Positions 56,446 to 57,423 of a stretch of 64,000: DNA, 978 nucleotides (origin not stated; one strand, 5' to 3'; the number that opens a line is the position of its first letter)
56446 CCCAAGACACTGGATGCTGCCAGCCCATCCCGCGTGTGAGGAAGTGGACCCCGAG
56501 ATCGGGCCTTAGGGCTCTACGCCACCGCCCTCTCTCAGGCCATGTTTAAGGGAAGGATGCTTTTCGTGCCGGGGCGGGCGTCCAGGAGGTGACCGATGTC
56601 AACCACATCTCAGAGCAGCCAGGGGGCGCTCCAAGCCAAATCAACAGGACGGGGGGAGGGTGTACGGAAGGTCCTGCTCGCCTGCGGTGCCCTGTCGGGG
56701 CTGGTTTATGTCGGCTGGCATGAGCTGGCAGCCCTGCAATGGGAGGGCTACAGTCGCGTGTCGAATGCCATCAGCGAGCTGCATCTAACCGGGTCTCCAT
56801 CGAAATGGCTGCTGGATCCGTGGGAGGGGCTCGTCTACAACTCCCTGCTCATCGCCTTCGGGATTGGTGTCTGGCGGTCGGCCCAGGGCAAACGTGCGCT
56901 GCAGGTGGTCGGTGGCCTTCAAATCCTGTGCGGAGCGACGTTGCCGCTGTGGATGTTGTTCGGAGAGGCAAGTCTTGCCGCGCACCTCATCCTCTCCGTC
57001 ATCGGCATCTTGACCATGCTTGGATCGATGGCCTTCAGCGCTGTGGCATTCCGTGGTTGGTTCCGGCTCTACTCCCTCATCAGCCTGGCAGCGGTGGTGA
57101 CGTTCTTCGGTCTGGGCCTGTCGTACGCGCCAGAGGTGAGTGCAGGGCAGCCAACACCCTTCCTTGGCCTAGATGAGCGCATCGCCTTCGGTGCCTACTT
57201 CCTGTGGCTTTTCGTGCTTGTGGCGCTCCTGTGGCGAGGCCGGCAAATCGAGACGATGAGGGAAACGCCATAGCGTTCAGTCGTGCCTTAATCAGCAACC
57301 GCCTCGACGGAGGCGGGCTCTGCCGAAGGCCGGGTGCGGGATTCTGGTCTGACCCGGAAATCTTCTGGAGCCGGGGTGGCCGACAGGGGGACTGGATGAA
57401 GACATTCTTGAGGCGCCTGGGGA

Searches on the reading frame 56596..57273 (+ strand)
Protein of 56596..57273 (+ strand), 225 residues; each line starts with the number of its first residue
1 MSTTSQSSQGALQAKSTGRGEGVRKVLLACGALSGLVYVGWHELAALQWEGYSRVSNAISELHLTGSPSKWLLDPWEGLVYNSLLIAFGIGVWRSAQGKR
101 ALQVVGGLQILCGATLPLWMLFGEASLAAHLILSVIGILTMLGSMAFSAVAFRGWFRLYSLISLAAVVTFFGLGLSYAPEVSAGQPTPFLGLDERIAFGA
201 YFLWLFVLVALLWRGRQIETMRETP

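Call 14: find_encoding_contigs(protein=window:56596-57273:+, flank=10000, max_places=2)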
Protein window:56596-57273:+ (225 aa): 7 contigs read that carry it; 2 places shown.
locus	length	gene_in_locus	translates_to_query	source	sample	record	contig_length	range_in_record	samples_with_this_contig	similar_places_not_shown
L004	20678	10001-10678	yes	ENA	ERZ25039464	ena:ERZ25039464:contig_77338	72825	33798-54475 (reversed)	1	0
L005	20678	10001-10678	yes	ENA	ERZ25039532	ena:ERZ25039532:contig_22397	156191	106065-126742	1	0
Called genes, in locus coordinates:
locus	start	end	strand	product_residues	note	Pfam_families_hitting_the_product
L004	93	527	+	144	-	PF01243:PNPOx_N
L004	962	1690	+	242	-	PF01988:VIT1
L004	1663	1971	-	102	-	-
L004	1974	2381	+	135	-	PF13473:Cupredoxin_1 (weak), PF00127:Copper-bind (weak)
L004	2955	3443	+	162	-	PF00520:Ion_trans (weak), PF07885:Ion_trans_2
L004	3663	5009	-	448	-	PF00582:Usp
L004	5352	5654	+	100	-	PF13239:2TM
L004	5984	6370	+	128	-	PF06445:GyrI-like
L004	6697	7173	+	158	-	PF04463:2-thiour_desulf (weak)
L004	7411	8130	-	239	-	PF14333:DUF4389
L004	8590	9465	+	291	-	PF00561:Abhydrolase_1, PF12697:Abhydrolase_6, PF12146:Hydrolase_4 (weak)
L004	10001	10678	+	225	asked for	PF06197:DUF998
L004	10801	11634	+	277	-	PF20181:DUF6544, PF21900:DUF6920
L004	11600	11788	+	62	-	-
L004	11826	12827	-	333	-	PF00561:Abhydrolase_1, PF12697:Abhydrolase_6, PF12146:Hydrolase_4 (faint), PF08386:Abhydrolase_4 (weak)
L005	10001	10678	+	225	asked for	PF06197:DUF998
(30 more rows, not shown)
